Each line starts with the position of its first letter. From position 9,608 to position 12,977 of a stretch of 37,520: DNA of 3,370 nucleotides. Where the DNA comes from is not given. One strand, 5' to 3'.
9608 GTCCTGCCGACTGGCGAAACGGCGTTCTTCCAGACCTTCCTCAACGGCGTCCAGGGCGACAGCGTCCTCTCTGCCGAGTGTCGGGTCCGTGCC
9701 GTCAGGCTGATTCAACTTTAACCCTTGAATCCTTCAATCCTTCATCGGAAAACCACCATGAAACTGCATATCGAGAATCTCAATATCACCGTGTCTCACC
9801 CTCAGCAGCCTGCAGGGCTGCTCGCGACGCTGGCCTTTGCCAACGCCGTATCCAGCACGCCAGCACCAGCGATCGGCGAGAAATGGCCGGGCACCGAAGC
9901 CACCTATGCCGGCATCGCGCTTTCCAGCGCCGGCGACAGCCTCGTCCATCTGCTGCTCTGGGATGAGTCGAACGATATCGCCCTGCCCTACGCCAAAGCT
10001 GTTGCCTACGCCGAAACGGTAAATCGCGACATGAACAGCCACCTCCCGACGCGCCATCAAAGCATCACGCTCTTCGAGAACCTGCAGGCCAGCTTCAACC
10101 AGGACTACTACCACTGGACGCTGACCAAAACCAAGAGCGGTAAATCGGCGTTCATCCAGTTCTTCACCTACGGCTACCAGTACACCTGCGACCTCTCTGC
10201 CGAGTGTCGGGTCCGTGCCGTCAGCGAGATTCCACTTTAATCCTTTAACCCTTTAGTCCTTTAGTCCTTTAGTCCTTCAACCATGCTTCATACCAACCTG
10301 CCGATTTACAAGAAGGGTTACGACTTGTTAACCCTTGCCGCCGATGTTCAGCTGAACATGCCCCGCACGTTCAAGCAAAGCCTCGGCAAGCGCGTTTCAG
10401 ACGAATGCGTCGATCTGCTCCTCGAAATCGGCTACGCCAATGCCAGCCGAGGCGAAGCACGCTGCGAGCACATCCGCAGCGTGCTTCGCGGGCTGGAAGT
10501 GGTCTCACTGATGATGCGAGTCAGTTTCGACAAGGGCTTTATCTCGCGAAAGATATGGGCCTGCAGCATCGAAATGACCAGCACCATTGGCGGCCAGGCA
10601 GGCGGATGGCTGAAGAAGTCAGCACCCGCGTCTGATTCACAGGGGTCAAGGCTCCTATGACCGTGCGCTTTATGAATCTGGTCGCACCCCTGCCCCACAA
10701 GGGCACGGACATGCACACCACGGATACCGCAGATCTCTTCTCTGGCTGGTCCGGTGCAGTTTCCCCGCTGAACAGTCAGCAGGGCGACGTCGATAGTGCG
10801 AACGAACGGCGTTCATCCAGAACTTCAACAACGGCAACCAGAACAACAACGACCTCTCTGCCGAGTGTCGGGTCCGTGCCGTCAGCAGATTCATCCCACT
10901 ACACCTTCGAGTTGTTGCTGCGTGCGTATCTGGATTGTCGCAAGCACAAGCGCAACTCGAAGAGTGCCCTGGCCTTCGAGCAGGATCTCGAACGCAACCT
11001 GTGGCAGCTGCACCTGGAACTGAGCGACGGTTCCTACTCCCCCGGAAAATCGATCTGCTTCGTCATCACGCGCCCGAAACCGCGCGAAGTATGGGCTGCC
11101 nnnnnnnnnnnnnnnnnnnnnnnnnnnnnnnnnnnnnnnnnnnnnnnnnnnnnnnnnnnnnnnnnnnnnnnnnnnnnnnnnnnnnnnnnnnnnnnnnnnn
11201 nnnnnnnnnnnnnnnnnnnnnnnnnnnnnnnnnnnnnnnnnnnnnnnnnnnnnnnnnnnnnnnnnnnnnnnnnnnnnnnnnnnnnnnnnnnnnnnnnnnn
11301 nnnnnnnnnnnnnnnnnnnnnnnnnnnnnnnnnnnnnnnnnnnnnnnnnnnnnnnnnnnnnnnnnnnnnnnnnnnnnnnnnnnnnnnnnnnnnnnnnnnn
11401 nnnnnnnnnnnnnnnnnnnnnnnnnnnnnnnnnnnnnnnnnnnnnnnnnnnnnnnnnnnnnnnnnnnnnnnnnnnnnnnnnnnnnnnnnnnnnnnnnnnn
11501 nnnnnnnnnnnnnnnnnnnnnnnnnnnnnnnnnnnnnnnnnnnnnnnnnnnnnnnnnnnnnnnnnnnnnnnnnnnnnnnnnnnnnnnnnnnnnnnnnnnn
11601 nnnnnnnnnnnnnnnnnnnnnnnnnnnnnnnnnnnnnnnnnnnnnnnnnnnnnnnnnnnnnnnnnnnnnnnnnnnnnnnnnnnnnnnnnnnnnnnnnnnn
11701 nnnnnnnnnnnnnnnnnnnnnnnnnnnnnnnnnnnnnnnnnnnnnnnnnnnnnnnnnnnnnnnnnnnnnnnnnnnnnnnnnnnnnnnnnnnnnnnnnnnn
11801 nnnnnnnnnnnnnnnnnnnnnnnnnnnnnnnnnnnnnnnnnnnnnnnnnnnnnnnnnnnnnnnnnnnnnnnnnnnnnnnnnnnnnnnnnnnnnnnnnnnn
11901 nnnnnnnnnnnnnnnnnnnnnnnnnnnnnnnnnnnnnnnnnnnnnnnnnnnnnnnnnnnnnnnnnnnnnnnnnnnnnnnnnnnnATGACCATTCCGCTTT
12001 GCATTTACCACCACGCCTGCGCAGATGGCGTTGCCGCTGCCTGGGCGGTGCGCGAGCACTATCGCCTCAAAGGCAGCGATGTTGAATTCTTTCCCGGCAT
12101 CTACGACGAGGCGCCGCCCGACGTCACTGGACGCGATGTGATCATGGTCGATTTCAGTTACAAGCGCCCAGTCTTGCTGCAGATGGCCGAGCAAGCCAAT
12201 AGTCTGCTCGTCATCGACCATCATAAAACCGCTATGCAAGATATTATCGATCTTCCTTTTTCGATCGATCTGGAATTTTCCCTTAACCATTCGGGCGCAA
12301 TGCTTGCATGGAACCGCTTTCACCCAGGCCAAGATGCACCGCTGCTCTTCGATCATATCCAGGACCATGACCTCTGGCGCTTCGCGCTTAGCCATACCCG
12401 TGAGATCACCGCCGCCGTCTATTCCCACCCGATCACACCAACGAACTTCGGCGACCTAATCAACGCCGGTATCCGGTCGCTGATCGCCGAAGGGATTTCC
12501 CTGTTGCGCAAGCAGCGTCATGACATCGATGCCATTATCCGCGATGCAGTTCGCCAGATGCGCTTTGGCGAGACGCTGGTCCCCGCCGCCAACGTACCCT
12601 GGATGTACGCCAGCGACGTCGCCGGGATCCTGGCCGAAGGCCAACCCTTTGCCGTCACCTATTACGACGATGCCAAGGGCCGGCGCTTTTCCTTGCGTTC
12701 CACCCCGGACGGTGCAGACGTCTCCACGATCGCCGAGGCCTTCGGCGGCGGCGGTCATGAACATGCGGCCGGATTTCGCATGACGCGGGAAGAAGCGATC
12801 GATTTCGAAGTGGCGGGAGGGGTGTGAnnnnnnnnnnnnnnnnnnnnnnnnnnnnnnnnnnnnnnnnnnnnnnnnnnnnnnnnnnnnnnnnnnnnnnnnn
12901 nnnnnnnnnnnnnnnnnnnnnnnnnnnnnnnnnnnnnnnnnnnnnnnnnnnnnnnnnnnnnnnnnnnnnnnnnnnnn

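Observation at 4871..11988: One phage DGR with a single short TR and four variable repeats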

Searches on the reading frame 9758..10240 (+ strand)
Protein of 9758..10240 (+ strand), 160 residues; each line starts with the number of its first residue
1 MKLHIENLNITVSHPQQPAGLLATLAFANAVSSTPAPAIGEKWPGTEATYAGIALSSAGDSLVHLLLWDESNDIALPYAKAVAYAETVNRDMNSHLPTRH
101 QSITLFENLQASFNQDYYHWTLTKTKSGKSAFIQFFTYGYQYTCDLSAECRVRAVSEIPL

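Call 7: search_protein_families(library=pfam, proteins=[window:9758-10240:+], max_evalue=0.01)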
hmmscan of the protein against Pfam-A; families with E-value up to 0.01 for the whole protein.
window:9758-10240:+ (160 aa): 0 families

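Call 26: search_protein_families(library=phrogs, proteins=[window:9758-10240:+], max_evalue=0.001)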
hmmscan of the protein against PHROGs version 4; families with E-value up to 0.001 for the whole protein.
window:9758-10240:+ (160 aa): 0 families

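Call 53: find_homologous_proteins(query=window:9758-10237:+)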
Query window:9758-10237:+ (160 aa): 79 proteins with E <= 0.001 among 161 candidates.
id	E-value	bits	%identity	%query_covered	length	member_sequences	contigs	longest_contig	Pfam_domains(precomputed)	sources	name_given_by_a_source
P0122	1.7e-102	358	100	100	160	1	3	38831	-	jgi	jgi:hypothetical protein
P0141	6.7e-68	245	72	100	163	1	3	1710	-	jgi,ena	-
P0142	9.6e-67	242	70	100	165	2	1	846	-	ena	-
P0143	9.9e-67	242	71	100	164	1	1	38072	-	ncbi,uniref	ncbi:hypothetical protein [Pseudomonas sp.]|uniref:hypothetical protein n=1 Tax=Pseudomonas sp. TaxI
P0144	1.3e-66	241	73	100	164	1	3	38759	-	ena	-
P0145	3.2e-66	240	71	100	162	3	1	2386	-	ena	-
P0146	4.8e-65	236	69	100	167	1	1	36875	-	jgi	jgi:hypothetical protein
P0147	1.4e-63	231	69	100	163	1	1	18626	-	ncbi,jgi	jgi:hypothetical protein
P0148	2.3e-63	231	68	100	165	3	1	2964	-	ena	-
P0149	1.0e-62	229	67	100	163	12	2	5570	-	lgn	-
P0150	3.7e-61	224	68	100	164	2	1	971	-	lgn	-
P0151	3.7e-61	224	65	100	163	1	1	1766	-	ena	-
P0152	4.0e-61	223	67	100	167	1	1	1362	-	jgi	jgi:hypothetical protein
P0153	4.5e-61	223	66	100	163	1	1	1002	-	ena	-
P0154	4.6e-61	223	65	100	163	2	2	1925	-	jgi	jgi:hypothetical protein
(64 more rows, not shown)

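Call 64: predict_structure(alignment_id=A2)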
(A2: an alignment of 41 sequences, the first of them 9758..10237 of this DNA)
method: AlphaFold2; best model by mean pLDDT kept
length: 160 residues; sequences in the alignment: 41
mean_pLDDT: 84.6   pTM: 0.75
mean pLDDT of the five models: 84.6, 83.7, 66.8, 66.3, 58.1
residues with pLDDT >= 90: 116; 70-90: 9; 50-70: 4; < 50: 31
segments of 3 or more residues with pLDDT < 50: 1-14, 16-32
pLDDT, mean of each block of 10 residues (from residue 1): 39 44 44 77 96 98 95 89 96 98 98 93 98 97 97 96
secondary structure, 60 per line:
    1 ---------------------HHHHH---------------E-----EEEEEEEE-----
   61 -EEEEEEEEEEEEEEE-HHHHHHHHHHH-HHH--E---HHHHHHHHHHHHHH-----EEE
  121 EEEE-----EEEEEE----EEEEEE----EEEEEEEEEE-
elements in order: H22-26 E48-55 E62-76 H78-88 H99-112 E118-124 E130-135 E140-145 E150-159

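Call 67: fold_search(model_id=the predicted structure, library=pdb)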
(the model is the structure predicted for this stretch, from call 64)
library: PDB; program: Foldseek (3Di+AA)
matches with E <= 10: 250; with E <= 0.001: 1
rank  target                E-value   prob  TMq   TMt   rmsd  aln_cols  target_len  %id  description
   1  8q4e_A                1.3e-04  1.00  0.58  0.70   4.7       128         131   15  Structure of Legionella pneumophila Lcl C-terminal domain (released 2023-12-27)
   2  1c3a_B                2.7e-03  1.00  0.47  0.59   5.8       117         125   11  CRYSTAL STRUCTURE OF FLAVOCETIN-A FROM THE HABU SNAKE VENOM, A NOVEL CYCLIC TETRAMER OF C-TYPE LECTIN-LIKE HETERODIMER (released 2000-03-06)
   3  1oz7_B                4.8e-03  1.00  0.46  0.58   4.7       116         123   10  Crystal structure of Echicetin from the venom of Indian saw-scaled viper (Echis carinatus) at 2.4 resolution (released 2003-12-30)
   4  1oz7_A                1.3e-02  0.99  0.40  0.46   5.3       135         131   11  Crystal structure of Echicetin from the venom of Indian saw-scaled viper (Echis carinatus) at 2.4 resolution (released 2003-12-30)
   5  4qkg                  1.6e-02  1.00  0.45  0.63   3.3       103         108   12  Monomeric form of human LLT1, a ligand for NKR-P1 (released 2015-03-11)
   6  1v4l_B                1.8e-02  1.00  0.48  0.59   5.3       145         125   12  Crystal structure of a platelet agglutination factor isolated from the venom of Taiwan habu (Trimeresurus mucrosquamat (released 2003-12-02)
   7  1iod_B                2.0e-02  1.00  0.44  0.55   6.0       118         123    9  CRYSTAL STRUCTURE OF THE COMPLEX BETWEEN THE COAGULATION FACTOR X BINDING PROTEIN FROM SNAKE VENOM AND THE GLA DOMAIN  (released 2001-06-27)
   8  1umr_C                2.1e-02  1.00  0.45  0.56   6.5       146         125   10  Crystal structure of the platelet activator convulxin, a disulfide linked a4b4 cyclic tetramer from the venom of Crota (released 2003-11-21)
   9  1uos_B                2.2e-02  1.00  0.46  0.57   6.5       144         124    9  The Crystal Structure of the Snake Venom Toxin Convulxin (released 2003-10-14)
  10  1fvu_A                2.4e-02  1.00  0.47  0.55   4.7       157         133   10  CRYSTAL STRUCTURE OF BOTROCETIN (released 2001-02-14)
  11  1y17_A                2.4e-02  0.99  0.41  0.48   5.2       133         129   10  crystal structure of Aa-X-bp-II, a snake venom protein with the activity of binding to coagulation factor X from Agkis (released 2006-03-07)
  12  1jwi_B                2.5e-02  1.00  0.42  0.53   6.5       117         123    7  Crystal Structure of Bitiscetin, a von Willeband Factor-dependent Platelet Aggregation Inducer. (released 2001-11-28)
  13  5mgs_C                2.7e-02  1.00  0.46  0.57   2.8       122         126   15  Human receptor NKR-P1 in deglycosylated form, extracellular domain (released 2018-05-23)
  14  1ijk_C                3.0e-02  1.00  0.41  0.54   6.3       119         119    5  The von Willebrand Factor mutant (I546V) A1 domain-botrocetin Complex (released 2002-07-10)
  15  1fvu_B                3.0e-02  0.99  0.43  0.55   6.0       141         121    6  CRYSTAL STRUCTURE OF BOTROCETIN (released 2001-02-14)
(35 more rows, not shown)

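Call 70: search_protein_families(library=ncbifam, proteins=[window:9758-10240:+], max_evalue=0.001)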
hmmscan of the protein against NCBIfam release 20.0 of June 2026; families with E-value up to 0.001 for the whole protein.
window:9758-10240:+ (160 aa): 0 families

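Call 80: fold_search(model_id=the predicted structure, library=viral)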
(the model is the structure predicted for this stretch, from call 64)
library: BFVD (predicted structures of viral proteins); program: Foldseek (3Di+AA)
matches with E <= 10: 120; with E <= 0.001: 4
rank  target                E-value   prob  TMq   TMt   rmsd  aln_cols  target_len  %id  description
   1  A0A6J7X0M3            8.4e-06  1.00  0.54  0.16  13.1       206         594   16  Peptidase S74 domain-containing protein [uncultured Caudovirales phage]
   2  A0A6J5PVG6            1.4e-05  1.00  0.49  0.67   2.3       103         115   14  DUF1566 domain-containing protein [uncultured Caudovirales phage]
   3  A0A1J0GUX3            1.1e-04  1.00  0.65  0.50   2.8       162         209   16  (no name in the UniProt tables at hand)
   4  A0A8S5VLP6            4.8e-04  1.00  0.49  0.61   6.3       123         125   13  (no name in the UniProt tables at hand)
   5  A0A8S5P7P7            2.7e-03  1.00  0.53  0.22   4.2       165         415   13  Uncharacterized protein [Podoviridae sp. ctU7u6]
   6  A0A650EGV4            3.4e-03  1.00  0.44  0.44  13.0       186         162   11  (no name in the UniProt tables at hand)
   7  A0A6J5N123            4.3e-03  1.00  0.46  0.41   6.2       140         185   16  DUF1566 domain-containing protein [uncultured Caudovirales phage]
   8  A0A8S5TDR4            5.7e-03  1.00  0.52  0.07   4.2       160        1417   12  Tail fiber protein [Myoviridae sp. ctK5o5]
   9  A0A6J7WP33            7.2e-03  1.00  0.51  0.22   7.7       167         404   11  DUF1566 domain-containing protein [uncultured Caudovirales phage]
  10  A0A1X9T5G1            1.0e-02  1.00  0.47  0.36  13.9       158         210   16  C-type lectin protein [Ranid herpesvirus 3]
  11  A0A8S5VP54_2          1.2e-02  1.00  0.52  0.07   5.3       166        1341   10  (no name in the UniProt tables at hand)
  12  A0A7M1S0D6            1.4e-02  1.00  0.45  0.33   9.7       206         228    8  DUF1566 domain-containing protein [uncultured phage cr10_1]
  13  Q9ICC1                1.4e-02  0.99  0.44  0.55   7.9       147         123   10  Putative C-type lectin protein FPV003/FPV258 [Fowlpox virus (strain NVSL)]
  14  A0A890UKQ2            1.6e-02  0.99  0.43  0.48  10.6       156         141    8  (no name in the UniProt tables at hand)
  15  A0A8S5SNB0            2.6e-02  0.97  0.39  0.38   6.7       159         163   11  DUF6273 domain-containing protein [Siphoviridae sp. ctCb814]
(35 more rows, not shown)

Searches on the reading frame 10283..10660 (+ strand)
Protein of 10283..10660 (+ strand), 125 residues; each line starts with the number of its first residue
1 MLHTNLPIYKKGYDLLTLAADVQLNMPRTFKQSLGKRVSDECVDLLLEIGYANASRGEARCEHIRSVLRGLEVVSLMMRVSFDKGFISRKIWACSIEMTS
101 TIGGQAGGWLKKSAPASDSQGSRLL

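Call 7: search_protein_families(library=pfam, proteins=[window:10283-10660:+], max_evalue=0.01)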
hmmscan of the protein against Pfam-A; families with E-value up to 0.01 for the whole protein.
window:10283-10660:+ (125 aa): 1 family
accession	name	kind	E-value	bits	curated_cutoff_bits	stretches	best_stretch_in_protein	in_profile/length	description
PF22296.2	bAvd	-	3.5e-08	34.3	40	1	8-112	3-106/107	bAvd-like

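Call 26: search_protein_families(library=phrogs, proteins=[window:10283-10660:+], max_evalue=0.001)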
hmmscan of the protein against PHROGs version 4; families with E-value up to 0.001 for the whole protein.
window:10283-10660:+ (125 aa): 1 family
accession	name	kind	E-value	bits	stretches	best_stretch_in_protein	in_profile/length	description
phrog_3206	-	DNA, RNA and nucleotide metabolism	7.6e-22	78.5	1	2-116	12-127/154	Avd protein of DGR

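Call 70: search_protein_families(library=ncbifam, proteins=[window:10283-10660:+], max_evalue=0.001)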
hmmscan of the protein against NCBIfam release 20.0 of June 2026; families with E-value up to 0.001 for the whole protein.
window:10283-10660:+ (125 aa): 1 family
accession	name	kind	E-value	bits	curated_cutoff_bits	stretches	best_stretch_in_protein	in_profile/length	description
NF033474.1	DivGenRetAVD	equivalog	4.1e-09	36.7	80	1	6-111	1-104/104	diversity-generating retroelement protein Avd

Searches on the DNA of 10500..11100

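Call 46: search_rna_families(source=window, start=10500, end=11100, threshold=evalue, max_evalue=0.1, show_alignments=1)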
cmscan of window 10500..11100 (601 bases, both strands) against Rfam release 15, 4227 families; matches with E-value up to 0.1: 1.
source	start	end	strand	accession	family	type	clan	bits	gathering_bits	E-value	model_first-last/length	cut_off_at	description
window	10626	10808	+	RF03018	RT-15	Gene; sRNA;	-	160.4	82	1.5e-40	1-192/192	no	RT-15 RNA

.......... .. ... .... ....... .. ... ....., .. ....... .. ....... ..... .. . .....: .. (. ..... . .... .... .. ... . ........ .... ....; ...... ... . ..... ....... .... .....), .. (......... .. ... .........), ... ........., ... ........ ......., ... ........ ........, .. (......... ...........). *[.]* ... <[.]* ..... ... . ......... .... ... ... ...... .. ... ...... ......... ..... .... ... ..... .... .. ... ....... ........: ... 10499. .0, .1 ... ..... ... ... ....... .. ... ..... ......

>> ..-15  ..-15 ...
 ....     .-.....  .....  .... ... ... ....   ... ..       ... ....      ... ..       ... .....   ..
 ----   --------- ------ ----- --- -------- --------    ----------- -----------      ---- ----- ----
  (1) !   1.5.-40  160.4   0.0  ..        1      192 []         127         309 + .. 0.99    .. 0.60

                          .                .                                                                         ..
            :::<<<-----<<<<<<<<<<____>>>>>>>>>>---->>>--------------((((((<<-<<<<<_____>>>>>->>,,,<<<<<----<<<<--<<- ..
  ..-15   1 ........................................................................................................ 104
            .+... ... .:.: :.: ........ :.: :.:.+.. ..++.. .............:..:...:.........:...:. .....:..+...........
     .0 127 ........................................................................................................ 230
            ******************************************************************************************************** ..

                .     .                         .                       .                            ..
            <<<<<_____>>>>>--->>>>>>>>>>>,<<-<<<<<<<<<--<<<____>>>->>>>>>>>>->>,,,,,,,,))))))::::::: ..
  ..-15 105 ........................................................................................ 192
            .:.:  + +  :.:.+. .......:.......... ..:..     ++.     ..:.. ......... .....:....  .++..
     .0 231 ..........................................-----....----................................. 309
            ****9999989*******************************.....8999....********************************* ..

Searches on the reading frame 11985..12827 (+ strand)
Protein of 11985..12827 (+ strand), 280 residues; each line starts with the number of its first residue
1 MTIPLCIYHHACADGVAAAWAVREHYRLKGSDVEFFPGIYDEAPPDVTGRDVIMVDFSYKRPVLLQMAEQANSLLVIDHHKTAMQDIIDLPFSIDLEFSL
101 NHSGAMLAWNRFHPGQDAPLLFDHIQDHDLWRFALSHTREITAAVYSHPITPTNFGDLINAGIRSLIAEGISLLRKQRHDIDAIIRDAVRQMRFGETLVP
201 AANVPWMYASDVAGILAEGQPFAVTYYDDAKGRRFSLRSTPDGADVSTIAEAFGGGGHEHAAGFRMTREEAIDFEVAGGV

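Call 7: search_protein_families(library=pfam, proteins=[window:11985-12827:+], max_evalue=0.01)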
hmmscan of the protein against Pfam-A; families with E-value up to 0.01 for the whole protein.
window:11985-12827:+ (280 aa): 2 families
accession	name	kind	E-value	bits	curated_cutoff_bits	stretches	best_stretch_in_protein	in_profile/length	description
PF02272.25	DHHA1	-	2.1e-06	28.6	25.9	1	218-273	29-90/102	DHHA1 domain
PF01368.27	DHH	-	3.1e-05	24.7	28.1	1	6-86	3-78/125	DHH family, N-terminal domain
